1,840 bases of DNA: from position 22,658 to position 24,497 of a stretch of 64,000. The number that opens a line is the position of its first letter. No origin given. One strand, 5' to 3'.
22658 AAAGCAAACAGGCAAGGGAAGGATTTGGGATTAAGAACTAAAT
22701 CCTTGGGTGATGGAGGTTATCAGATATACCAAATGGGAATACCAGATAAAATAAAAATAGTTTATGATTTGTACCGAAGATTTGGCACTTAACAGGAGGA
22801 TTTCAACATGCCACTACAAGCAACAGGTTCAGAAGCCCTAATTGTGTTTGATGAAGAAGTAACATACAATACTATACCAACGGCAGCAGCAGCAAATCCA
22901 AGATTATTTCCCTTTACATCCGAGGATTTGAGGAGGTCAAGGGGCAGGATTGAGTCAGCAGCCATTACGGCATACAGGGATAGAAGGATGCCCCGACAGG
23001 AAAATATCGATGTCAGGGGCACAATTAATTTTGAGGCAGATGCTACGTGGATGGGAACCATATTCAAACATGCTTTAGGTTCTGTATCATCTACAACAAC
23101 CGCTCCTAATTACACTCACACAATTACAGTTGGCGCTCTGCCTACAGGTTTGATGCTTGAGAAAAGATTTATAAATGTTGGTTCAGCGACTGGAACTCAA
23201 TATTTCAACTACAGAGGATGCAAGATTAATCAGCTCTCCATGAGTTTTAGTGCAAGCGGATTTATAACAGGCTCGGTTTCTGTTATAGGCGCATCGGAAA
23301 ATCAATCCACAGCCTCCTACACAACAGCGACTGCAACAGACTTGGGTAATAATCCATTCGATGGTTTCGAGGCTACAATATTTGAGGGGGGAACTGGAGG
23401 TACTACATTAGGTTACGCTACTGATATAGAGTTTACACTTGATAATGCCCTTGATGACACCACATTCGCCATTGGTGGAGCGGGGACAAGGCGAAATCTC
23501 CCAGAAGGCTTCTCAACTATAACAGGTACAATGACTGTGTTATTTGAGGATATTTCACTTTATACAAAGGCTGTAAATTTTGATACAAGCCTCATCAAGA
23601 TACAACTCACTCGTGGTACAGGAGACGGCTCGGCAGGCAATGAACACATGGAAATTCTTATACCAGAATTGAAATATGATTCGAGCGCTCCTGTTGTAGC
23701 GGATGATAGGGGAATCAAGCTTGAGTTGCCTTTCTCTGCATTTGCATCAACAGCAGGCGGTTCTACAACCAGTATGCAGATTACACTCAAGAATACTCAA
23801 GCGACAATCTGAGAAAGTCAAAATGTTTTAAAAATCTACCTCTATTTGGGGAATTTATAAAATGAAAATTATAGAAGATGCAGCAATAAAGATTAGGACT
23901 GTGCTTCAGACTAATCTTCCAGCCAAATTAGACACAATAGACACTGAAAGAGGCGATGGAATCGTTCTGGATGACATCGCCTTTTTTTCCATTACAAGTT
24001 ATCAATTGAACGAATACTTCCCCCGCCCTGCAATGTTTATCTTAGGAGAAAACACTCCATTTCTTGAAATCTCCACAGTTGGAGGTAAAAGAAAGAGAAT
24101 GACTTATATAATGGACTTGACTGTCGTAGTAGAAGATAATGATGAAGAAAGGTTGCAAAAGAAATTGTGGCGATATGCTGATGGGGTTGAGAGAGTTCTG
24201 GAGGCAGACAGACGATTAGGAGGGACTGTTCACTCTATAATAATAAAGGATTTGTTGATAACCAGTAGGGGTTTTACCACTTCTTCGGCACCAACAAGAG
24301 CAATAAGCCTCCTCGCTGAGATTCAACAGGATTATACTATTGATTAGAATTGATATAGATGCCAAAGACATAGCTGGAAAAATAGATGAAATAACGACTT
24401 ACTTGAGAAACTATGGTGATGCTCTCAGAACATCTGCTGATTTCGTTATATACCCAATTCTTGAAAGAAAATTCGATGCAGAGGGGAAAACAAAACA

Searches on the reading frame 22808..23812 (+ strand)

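Call 4: search_protein_families(library=pfam, proteins=[window:22808-23812:+], max_evalue=0.1)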
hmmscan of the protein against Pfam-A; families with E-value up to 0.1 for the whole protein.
window:22808-23812:+ (334 aa): 1 family
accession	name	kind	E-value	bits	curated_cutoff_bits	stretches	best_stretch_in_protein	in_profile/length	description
PF18906.5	Phage_tube_2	-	2.5e-43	149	27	1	7-311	1-266/266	Phage tail tube protein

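Call 5: search_protein_families(library=phrogs, proteins=[window:22808-23812:+], max_evalue=0.1)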
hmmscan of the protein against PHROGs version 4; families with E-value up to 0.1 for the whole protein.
window:22808-23812:+ (334 aa): 1 family
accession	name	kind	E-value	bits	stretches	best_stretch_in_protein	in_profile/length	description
phrog_290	-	tail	2.7e-48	166.3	1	5-334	14-336/411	minor tail protein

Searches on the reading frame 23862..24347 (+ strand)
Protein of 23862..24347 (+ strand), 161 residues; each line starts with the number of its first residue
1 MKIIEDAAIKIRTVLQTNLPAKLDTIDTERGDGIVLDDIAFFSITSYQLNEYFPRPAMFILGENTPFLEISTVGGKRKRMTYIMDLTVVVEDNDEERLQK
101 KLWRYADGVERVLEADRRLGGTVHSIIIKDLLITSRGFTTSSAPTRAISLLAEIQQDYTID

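Call 4: search_protein_families(library=pfam, proteins=[window:23862-24347:+], max_evalue=0.1)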
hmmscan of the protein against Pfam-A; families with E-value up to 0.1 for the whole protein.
window:23862-24347:+ (161 aa): 1 family
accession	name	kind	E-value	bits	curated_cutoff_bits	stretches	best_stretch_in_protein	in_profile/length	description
PF24383.1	DUF7539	-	0.054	14.2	27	1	90-115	97-122/128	Family of unknown function (DUF7539)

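Call 5: search_protein_families(library=phrogs, proteins=[window:23862-24347:+], max_evalue=0.1)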
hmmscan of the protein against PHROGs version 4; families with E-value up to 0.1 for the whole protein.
window:23862-24347:+ (161 aa): 4 families
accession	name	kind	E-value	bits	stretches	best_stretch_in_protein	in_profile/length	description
phrog_8346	-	unknown function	1.1e-05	26.5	1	47-130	36-114/143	-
phrog_123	-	connector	0.0012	19.8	1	61-126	35-104/139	tail terminator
phrog_22863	-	unknown function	0.021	15.6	1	73-124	64-117/151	-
phrog_17840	-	connector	0.035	14.9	0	51-129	29-109/138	tail terminator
